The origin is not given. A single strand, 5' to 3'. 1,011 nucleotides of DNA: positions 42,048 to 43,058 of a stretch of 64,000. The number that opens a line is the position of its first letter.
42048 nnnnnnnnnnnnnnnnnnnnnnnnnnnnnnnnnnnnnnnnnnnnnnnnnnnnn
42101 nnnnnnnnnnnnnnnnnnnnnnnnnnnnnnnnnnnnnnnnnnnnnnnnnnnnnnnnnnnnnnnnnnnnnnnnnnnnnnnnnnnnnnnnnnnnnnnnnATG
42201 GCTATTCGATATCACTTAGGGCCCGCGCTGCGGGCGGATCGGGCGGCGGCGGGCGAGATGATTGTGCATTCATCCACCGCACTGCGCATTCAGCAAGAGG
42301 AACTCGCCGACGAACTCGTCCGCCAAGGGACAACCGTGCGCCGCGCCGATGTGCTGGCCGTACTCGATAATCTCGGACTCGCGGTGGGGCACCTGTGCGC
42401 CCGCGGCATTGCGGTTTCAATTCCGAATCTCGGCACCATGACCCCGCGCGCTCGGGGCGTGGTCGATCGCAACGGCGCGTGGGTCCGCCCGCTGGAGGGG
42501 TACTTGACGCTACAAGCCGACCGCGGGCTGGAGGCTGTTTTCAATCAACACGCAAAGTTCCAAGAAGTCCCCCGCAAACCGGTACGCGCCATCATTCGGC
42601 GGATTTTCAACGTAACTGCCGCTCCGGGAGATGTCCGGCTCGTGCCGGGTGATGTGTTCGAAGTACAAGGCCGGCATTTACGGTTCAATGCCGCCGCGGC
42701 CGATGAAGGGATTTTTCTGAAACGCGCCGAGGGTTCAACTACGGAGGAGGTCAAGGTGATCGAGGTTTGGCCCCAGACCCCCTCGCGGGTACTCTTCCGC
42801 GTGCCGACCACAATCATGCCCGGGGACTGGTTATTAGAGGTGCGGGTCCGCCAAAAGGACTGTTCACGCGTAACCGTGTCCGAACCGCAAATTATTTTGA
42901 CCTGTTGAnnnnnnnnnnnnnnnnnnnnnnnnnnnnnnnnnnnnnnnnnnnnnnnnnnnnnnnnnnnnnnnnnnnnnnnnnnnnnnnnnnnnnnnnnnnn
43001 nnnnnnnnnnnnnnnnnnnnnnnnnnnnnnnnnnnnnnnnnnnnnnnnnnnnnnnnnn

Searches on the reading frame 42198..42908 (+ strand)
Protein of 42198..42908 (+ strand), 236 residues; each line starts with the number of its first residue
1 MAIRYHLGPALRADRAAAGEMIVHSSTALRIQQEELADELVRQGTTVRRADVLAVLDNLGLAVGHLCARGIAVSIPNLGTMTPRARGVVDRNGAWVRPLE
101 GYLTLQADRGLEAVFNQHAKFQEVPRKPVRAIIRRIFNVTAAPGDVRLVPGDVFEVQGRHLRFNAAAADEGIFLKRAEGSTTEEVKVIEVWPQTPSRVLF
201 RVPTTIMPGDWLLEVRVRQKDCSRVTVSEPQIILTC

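Call 8: search_protein_families(library=pfam, proteins=[window:42198-42908:+], max_evalue=0.01)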
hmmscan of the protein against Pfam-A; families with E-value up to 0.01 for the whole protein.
window:42198-42908:+ (236 aa): 3 families
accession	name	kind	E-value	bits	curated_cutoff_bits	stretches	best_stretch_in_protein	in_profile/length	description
PF14734.12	DUF4469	-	2.1e-09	37.6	22.6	1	133-219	1-87/101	Domain of unknown function (DUF4469) with IG-like fold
PF18291.6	HU-HIG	-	2.3e-06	28.1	26.2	1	1-86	1-86/125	HU domain fused to wHTH, Ig, or Glycine-rich motif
PF14848.11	HU-DNA_bdg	-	1.1e-05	25.9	30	1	27-95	25-93/124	DNA-binding domain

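Call 12: find_homologous_proteins(query=window:42198-42905:+)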
Query window:42198-42905:+ (236 aa): 2 proteins with E <= 0.001 among 1667 candidates.
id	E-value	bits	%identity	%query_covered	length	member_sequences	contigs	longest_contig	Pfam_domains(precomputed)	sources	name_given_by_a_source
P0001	7.1e-151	518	100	100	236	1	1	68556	PF14848.12,PF18291.7,PF14734.13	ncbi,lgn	-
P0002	1.1e-106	373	73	100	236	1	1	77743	PF14848.12,PF18291.7,PF14734.13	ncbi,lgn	-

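Call 13: find_encoding_contigs(protein=P0002, flank=10000)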
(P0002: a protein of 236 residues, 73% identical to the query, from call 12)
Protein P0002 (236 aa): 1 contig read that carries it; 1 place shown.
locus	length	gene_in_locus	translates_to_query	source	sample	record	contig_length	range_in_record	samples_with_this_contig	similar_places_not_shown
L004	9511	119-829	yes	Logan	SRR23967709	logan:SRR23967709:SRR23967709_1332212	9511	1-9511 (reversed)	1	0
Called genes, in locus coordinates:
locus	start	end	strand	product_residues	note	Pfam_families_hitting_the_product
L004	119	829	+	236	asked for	PF18291:HU-HIG (weak), PF14848:HU-DNA_bdg (weak), PF14734:DUF4469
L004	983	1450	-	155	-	PF12844:HTH_19 (weak), PF13560:HTH_31 (weak), PF01381:HTH_3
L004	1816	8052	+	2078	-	PF12799:LRR_4 (faint), PF13306:LRR_5, PF13855:LRR_8 (faint), PF13306:LRR_5, PF09479:Flg_new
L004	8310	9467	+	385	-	PF02811:PHP (weak)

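Call 14: find_encoding_contigs(protein=P0001, flank=10000)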
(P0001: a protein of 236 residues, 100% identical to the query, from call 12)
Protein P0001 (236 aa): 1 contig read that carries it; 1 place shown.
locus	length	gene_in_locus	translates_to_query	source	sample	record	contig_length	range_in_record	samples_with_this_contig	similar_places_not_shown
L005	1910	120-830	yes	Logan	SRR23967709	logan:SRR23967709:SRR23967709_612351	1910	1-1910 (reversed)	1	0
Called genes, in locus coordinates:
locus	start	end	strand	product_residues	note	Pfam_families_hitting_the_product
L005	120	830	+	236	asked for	PF18291:HU-HIG (weak), PF14848:HU-DNA_bdg (weak), PF14734:DUF4469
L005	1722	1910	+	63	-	?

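Call 37: search_protein_representatives(protein=window:42198-42905:+)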
Query: 236 residues. Proteins with E-value up to 0.001 (for the whole library): 412; up to 1e-10: 50; up to 1e-30: 6. The best 150 are listed.
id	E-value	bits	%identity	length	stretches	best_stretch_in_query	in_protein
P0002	3.6e-107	373.3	73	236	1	1-236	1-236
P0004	1.1e-39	152.5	40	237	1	2-230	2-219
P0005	1.5e-37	145.5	37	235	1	1-235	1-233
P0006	4.1e-36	140.8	36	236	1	1-229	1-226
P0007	1.0e-35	139.5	41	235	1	1-228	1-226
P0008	1.4e-32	129.3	33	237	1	1-228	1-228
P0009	1.7e-30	122.5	36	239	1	2-224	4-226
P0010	8.5e-28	113.6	31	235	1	4-235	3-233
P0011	1.6e-27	112.8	32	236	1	2-235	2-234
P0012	5.4e-25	104.5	32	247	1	2-211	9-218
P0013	4.0e-21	91.8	32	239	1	9-227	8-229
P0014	1.4e-16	77.0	33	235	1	21-222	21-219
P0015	1.7e-16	76.7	35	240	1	31-219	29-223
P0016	4.3e-16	75.3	27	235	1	1-211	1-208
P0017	8.4e-16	74.4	57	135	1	1-77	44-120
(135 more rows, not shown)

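Call 39: find_encoding_contigs(protein=P0004, flank=3000, max_places=3)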
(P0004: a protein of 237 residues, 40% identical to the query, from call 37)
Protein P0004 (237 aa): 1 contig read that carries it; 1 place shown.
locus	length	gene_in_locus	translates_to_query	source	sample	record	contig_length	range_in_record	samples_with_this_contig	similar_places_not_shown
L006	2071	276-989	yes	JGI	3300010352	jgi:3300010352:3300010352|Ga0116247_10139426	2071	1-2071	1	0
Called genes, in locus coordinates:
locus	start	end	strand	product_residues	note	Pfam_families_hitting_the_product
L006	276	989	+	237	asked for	PF18291:HU-HIG, PF14734:DUF4469 (weak)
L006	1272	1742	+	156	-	PF00583:Acetyltransf_1, PF13673:Acetyltransf_10, PF13508:Acetyltransf_7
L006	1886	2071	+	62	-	?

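Call 40: find_encoding_contigs(protein=P0005, flank=3000, max_places=3)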
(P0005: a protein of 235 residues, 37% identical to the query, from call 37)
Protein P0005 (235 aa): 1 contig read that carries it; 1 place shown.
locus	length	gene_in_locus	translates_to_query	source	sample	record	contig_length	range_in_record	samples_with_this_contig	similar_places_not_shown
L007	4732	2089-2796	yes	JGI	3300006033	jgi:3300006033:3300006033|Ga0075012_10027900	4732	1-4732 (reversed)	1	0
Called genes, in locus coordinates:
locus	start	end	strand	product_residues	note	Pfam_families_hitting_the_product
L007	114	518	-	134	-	PF13279:4HBT_2, PF03061:4HBT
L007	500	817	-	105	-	PF01035:DNA_binding_1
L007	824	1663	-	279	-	PF02591:Zn_ribbon_9, PF00359:PTS_EIIA_2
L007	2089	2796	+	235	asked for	PF14848:HU-DNA_bdg (weak), PF18291:HU-HIG (weak), PF14734:DUF4469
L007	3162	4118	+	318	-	PF01120:Alpha_L_fucos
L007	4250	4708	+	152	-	-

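Call 43: find_encoding_contigs(protein=P0006, flank=3000, max_places=3)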
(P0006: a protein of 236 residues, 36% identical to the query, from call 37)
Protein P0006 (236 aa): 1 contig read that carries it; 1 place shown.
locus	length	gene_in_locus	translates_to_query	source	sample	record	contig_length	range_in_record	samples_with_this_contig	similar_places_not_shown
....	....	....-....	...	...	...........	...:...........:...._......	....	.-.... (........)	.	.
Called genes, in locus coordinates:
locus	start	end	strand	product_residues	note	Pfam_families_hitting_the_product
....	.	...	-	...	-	?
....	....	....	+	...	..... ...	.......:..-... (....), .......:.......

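Call 44: find_encoding_contigs(protein=P0007, flank=3000, max_places=3)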
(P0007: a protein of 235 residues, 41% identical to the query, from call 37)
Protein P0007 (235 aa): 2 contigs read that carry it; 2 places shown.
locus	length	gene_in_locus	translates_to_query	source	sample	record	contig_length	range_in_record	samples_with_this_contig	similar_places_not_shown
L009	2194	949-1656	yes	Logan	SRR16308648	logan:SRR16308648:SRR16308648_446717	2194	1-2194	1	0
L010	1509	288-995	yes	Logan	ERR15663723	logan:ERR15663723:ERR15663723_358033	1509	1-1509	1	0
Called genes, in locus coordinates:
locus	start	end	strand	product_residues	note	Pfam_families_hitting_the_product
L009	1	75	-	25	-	?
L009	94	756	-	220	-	PF02563:Poly_export, PF10531:SLBB (weak), PF22461:SLBB_2 (weak)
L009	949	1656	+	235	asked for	PF18291:HU-HIG, PF14734:DUF4469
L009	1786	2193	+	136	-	?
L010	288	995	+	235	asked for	PF18291:HU-HIG, PF14734:DUF4469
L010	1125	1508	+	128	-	?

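Call 49: find_encoding_contigs(protein=P0008, flank=3000, max_places=3)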
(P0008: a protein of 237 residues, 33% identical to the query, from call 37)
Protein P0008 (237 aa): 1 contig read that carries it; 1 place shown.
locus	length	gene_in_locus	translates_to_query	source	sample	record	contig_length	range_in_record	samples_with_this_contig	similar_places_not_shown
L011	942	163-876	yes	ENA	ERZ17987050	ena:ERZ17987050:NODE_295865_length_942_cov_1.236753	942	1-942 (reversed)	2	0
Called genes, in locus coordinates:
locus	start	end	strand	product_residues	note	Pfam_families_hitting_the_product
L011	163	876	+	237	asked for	PF18291:HU-HIG, PF14734:DUF4469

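Call 50: find_encoding_contigs(protein=P0009, flank=3000, max_places=3)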
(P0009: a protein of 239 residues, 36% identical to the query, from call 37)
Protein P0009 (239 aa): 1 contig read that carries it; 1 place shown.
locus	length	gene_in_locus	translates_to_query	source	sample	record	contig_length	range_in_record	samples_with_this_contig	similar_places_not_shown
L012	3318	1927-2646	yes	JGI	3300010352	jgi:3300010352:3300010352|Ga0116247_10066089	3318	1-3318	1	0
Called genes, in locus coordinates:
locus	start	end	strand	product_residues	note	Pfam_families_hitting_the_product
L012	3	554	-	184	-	?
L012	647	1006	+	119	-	-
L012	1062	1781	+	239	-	PF18291:HU-HIG (weak), PF14734:DUF4469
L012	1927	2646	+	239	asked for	PF14848:HU-DNA_bdg (weak), PF18291:HU-HIG (weak), PF14734:DUF4469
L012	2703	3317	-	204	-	?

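Call 57: find_related_loci(query=A3, collection=metagenome_contigs, flank=2500)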
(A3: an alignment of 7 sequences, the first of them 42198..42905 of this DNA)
Query A3 (236 aa) in metagenome_contigs; peptide patterns used: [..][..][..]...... (x = any residue, [..] = any of these).
47 stretches matched a pattern; 6 encode a relative of the query (tblastn E <= 1e-3); 6 distinct loci.
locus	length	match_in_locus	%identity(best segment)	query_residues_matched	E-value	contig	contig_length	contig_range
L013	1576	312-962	37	1-218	4e-44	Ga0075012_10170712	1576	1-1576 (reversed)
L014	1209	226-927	35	1-235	3e-44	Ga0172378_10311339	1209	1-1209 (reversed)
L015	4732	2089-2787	36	1-235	2e-40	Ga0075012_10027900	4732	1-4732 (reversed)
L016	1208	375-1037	36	2-222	7e-38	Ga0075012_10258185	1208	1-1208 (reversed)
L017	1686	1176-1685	40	1-171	3e-30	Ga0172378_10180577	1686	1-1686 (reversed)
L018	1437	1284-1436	47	1-51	3e-10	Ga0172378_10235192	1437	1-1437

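Call 68: search_solved_structures(query=window:42198-42905:+, max_evalue=1, show_alignments=1)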
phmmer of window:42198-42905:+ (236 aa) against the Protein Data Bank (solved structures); distinct sequences matched with E-value up to 1: 2.
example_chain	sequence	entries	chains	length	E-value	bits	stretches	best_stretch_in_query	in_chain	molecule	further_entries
4fmr_A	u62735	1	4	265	0.0003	23.5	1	23-220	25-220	uncharacterized hypothetical protein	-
5eka_A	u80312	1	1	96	0.45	13.1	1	33-87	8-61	DNA-binding protein HU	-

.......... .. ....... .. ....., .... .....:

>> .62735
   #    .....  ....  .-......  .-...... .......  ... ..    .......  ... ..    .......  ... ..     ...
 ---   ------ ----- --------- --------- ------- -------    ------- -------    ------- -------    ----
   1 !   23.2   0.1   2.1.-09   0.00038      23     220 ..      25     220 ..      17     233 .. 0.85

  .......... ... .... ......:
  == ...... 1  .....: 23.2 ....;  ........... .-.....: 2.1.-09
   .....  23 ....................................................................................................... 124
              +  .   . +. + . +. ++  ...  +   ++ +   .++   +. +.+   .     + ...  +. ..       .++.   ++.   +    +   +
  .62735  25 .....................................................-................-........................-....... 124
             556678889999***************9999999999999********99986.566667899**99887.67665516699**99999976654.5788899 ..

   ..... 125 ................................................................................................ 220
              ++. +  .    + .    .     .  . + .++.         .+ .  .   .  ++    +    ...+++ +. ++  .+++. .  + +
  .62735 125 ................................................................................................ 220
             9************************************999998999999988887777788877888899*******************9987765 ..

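Call 71: search_dna_similar(query=window:42198-42905:+, collection=plasmids, mode=protein, max_evalue=0.001, max_rows=30)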
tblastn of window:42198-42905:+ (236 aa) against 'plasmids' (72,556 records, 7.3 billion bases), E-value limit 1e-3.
Records with a match: 1; places in all: 1; records where one place covers at least 80% of the query: 1.
Best place of each record, by identity: <60% 1.
By first word of the organism name: Fulvitalea 1.
By predicted mobility (MOB-suite, as given by PLSDB): non-mobilizable 1.
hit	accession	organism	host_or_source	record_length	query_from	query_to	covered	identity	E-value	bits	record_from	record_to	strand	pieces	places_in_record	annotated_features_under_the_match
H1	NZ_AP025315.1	Fulvitalea axinellae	-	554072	1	216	92%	23.5%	2e-4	50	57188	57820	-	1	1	DNA-binding domain-containing protein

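Call 76: find_related_loci(query=A3, collection=viral_contigs, flank=2500)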
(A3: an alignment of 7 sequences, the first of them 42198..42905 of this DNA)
Query A3 (236 aa) in viral_contigs; peptide patterns used: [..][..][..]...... (x = any residue, [..] = any of these).
1 stretches matched a pattern, but none encodes a relative of the query by tblastn (E <= 1e-3).

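Call 85: get_annotated_region(hit=H1, flank=2000)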
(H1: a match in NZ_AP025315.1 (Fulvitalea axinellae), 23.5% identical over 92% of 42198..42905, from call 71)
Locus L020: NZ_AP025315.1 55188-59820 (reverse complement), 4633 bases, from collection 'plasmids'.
description: Fulvitalea axinellae strain DSM 100852 plasmid pFA1, complete sequence
organism: Fulvitalea axinellae (NCBI taxid 1182444)
taxonomy: Bacteria; Bacteroidota; Cytophagia; Cytophagales; Persicobacteraceae; Fulvitalea; Fulvitalea axinellae
host: -; source: -; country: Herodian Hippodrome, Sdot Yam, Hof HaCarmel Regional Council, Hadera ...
typing (MOB-suite, as given by PLSDB): non-mobilizable
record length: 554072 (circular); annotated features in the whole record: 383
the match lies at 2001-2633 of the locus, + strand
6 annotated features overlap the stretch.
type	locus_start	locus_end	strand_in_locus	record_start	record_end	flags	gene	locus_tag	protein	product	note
CDS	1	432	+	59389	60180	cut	ccsA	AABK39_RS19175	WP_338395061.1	cytochrome c biogenesis protein CcsA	GO:0017004 - cytochrome complex assembly [Evidence IEA]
CDS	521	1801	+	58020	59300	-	-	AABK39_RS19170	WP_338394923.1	alginate export family protein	-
CDS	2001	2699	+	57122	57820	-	-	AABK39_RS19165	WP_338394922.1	DNA-binding domain-containing protein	-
CDS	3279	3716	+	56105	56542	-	-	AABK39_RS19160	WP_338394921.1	Hsp20/alpha crystallin family protein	-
CDS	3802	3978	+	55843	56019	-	-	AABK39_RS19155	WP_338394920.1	hypothetical protein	-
CDS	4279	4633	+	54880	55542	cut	-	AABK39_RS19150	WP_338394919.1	hypothetical protein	-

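Call 95: predict_structure(alignment_id=A2)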
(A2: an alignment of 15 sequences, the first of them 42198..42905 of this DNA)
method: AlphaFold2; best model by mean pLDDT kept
length: 236 residues; sequences in the alignment: 15
mean_pLDDT: 89.9   pTM: 0.59
mean pLDDT of the five models: 89.9, 89.0, 88.7, 88.5, 87.4
residues with pLDDT >= 90: 162; 70-90: 66; 50-70: 8; < 50: 0
segments of 3 or more residues with pLDDT < 50: none
pLDDT, mean of each block of 10 residues (from residue 1): 86 84 80 92 92 93 97 95 98 97 95 92 85 91 80 94 93 83 85 93 92 90 84 87
secondary structure, 60 per line:
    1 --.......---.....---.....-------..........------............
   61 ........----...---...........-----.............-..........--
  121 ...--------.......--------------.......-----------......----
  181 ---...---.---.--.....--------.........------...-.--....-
elements in order: E3-9 H13-17 E21-25 H33-42 H49-68 E73-75 E79-89 E95-107 H109-118 E121-123 E132-138 E153-159 E171-176 E184-186 E197-201 E210-218 E225-227 E232-235

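Call 98: fold_search(model_id=the predicted structure, library=pdb)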
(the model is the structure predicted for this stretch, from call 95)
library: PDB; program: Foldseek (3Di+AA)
matches with E <= 10: 1354; with E <= 0.001: 13
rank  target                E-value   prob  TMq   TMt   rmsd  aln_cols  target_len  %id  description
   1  4fmr_D                2.3e-14  1.00  0.44  0.44  17.0       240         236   18  Crystal structure of a Putative bacterial DNA binding protein (BVU_2165) from Bacteroides vulgatus ATCC 8482 at 2.25 A (released 2012-08-15)
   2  4fmr_C                6.6e-14  1.00  0.45  0.45  17.0       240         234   18  Crystal structure of a Putative bacterial DNA binding protein (BVU_2165) from Bacteroides vulgatus ATCC 8482 at 2.25 A (released 2012-08-15)
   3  4fmr_B                7.0e-14  1.00  0.45  0.45  16.8       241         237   18  Crystal structure of a Putative bacterial DNA binding protein (BVU_2165) from Bacteroides vulgatus ATCC 8482 at 2.25 A (released 2012-08-15)
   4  4fmr_A                7.8e-14  1.00  0.45  0.45  17.1       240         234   18  Crystal structure of a Putative bacterial DNA binding protein (BVU_2165) from Bacteroides vulgatus ATCC 8482 at 2.25 A (released 2012-08-15)
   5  5lvt_A                1.9e-04  1.00  0.29  0.70   5.0        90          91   19  Structure of HU protein from Lactococcus lactis (released 2017-10-25)
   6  4pt4_A                2.6e-04  1.00  0.29  0.62   8.8       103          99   20  Crystal structure Analysis of N terminal region containing the dimerization domain and DNA binding domain of HU protei (released 2014-05-21)
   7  5l8z                  3.0e-04  1.00  0.30  0.65   4.1        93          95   17  Structure of thermostable DNA-binding HU protein from micoplasma Spiroplasma melliferum (released 2016-06-22)
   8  6n2l                  3.2e-04  1.00  0.32  0.78   3.4        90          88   19  Crystal structure of a histone family protein DNA-binding protein from Burkholderia ambifaria (released 2018-12-05)
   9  8co1_A2               4.2e-04  1.00  0.33  0.74   3.8       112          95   16  Type II Secretion System (released 2024-04-10)
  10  5e7g_A                4.7e-04  1.00  0.28  0.16  14.4       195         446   12  Crystal structure of Bacova_02650 with xylogluco-oligosaccharide (released 2016-05-04)
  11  4qjn_A                5.9e-04  1.00  0.28  0.65   4.7        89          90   16  Crystal structure of apo nucleoid associated protein, SAV1473 (released 2014-12-17)
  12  5fbm_B                7.8e-04  1.00  0.30  0.74   3.0        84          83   19  Crystal Structure of Histone Like Protein (HLP) from Streptococcus mutans Refined to 1.9 A Resolution (released 2016-04-06)
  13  4yfh_B                7.8e-04  1.00  0.29  0.71   4.4        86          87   14  HU38-20bp (released 2016-06-29)
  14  9a4h_B                1.0e-03  1.00  0.30  0.70   4.3        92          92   13  Integrative model of ACP-DBH1 by crosslinking MS and deep learning (released 2024-09-18)
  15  3rhi_C                1.1e-03  1.00  0.28  0.62   4.7        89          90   16  DNA-binding protein HU from Bacillus anthracis (released 2011-04-20)
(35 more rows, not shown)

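Call 99: search_dna_similar(query=L020:2001-2696:+, collection=plasmids, mode=protein, max_evalue=0.00001, max_rows=40)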
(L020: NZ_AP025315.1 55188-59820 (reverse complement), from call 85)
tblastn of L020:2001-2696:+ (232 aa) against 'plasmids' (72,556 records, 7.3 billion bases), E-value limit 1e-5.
Records with a match: 6; places in all: 6; records where one place covers at least 80% of the query: 4.
Best place of each record, by identity: >=99% 1; <60% 5.
By first word of the organism name: Parabacteroides 4; Fulvitalea 1; Treponema 1.
By predicted mobility (MOB-suite, as given by PLSDB): non-mobilizable 6.
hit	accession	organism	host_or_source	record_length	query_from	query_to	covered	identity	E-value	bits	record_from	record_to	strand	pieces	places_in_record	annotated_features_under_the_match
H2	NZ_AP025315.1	Fulvitalea axinellae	-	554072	1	232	100%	100.0%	3e-152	474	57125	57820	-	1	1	DNA-binding domain-containing protein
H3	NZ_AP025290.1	Treponema saccharophilum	-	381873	6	212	89%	34.0%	2e-23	104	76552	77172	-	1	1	DNA-binding domain-containing protein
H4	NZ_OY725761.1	Parabacteroides distasonis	-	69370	3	222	95%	27.8%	2e-10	67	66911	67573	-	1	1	DNA-binding domain-containing protein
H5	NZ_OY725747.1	Parabacteroides distasonis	-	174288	7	232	90%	27.1%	3e-8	83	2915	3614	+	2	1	DNA-binding domain-containing protein | DUF4469 domain-containing protein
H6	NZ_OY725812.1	Parabacteroides distasonis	-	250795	32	180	64%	26.3%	2e-9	64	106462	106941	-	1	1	DNA-binding domain-containing protein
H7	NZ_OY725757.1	Parabacteroides distasonis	-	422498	70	224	67%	24.8%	7e-9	62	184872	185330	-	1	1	DUF4469 domain-containing protein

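Call 100: get_annotated_region(hit=H3, flank=1500)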
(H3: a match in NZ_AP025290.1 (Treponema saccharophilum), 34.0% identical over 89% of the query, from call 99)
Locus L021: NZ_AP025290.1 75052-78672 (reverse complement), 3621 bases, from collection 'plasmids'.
description: Treponema saccharophilum strain JCM 32279 plasmid pTS2, complete sequence
organism: Treponema saccharophilum (NCBI taxid 165)
taxonomy: Bacteria; Spirochaetota; Spirochaetia; Spirochaetales; Treponemataceae; Treponema; Treponema saccharophilum
host: -; source: -; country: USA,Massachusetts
typing (MOB-suite, as given by PLSDB): non-mobilizable
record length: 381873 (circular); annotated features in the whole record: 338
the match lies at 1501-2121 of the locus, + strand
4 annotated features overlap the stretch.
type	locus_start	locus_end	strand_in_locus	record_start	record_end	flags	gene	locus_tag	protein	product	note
CDS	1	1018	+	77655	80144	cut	-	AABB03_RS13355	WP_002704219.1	glycosyl transferase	-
CDS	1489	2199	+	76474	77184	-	-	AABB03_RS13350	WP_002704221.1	DNA-binding domain-containing protein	-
CDS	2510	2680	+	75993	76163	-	-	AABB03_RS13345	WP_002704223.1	hypothetical protein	-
CDS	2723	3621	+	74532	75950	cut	-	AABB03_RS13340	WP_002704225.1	leucine-rich repeat domain-containing protein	-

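Call 101: get_annotated_region(hit=H4, flank=1500)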
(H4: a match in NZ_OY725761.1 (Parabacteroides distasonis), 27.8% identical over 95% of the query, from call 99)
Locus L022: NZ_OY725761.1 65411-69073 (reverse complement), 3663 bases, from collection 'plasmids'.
description: Parabacteroides distasonis strain Parabacteroides distasonis TSDC17.2-1.1 plasmid 16, complete sequence
organism: Parabacteroides distasonis (NCBI taxid 823)
taxonomy: Bacteria; Bacteroidota; Bacteroidia; Bacteroidales; Tannerellaceae; Parabacteroides; Parabacteroides distasonis
host: -; source: -; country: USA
typing (MOB-suite, as given by PLSDB): non-mobilizable
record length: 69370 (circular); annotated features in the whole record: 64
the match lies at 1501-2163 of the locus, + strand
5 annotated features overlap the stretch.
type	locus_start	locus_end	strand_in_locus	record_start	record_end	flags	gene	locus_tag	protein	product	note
CDS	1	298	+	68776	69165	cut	-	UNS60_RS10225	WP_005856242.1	hypothetical protein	-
CDS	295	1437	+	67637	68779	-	-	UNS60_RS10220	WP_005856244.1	MraY family glycosyltransferase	-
CDS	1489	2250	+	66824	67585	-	-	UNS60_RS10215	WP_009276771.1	DNA-binding domain-containing protein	-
CDS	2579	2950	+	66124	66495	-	-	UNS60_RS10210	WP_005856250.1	acyltransferase family protein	-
CDS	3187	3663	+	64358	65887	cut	-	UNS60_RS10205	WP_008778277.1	membrane protein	-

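Call 102: get_annotated_region(hit=H5, flank=1500)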
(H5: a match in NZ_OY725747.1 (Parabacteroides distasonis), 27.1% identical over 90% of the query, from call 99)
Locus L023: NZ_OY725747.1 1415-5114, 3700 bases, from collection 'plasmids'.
description: Parabacteroides distasonis strain Parabacteroides distasonis TSDC17.2-1.1 plasmid 2, complete sequence
organism: Parabacteroides distasonis (NCBI taxid 823)
taxonomy: Bacteria; Bacteroidota; Bacteroidia; Bacteroidales; Tannerellaceae; Parabacteroides; Parabacteroides distasonis
host: -; source: -; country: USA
typing (MOB-suite, as given by PLSDB): non-mobilizable
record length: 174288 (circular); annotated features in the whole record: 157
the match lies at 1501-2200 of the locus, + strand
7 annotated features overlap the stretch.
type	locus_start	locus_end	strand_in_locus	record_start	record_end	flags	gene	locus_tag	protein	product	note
CDS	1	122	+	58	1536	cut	-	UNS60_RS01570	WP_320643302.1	SusD/RagB family nutrient-binding outer membrane lipoprotein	-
CDS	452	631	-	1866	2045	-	-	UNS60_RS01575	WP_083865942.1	hypothetical protein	-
CDS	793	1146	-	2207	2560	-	-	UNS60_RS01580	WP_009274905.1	hypothetical protein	-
CDS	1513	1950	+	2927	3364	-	-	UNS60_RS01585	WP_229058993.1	DNA-binding domain-containing protein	-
CDS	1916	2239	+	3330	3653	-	-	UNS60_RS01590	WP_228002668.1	DUF4469 domain-containing protein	-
CDS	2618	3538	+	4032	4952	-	-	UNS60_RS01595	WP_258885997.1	HAMP domain-containing sensor histidine kinase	GO:0007165 - signal transduction [Evidence IEA]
CDS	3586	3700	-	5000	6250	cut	-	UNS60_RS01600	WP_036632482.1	TonB-dependent receptor plug domain-containing protein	-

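Call 103: get_annotated_region(hit=H6, flank=1500)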
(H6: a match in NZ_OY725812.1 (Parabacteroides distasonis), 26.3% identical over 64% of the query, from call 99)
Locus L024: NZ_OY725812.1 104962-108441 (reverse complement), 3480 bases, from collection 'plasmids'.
description: Parabacteroides distasonis strain Parabacteroides distasonis TSDC17.2-1.1 plasmid 67, complete sequence
organism: Parabacteroides distasonis (NCBI taxid 823)
taxonomy: Bacteria; Bacteroidota; Bacteroidia; Bacteroidales; Tannerellaceae; Parabacteroides; Parabacteroides distasonis
host: -; source: -; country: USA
typing (MOB-suite, as given by PLSDB): non-mobilizable
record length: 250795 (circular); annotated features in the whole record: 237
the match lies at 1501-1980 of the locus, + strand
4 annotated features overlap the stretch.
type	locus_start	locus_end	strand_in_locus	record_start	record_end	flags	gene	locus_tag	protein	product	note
CDS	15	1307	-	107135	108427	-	-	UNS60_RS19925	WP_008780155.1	ABC transporter permease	-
CDS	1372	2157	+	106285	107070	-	-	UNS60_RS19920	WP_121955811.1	DNA-binding domain-containing protein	-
CDS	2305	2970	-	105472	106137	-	-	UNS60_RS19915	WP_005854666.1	ABC transporter ATP-binding protein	-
CDS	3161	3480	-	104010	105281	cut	-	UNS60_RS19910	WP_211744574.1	FtsX-like permease family protein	-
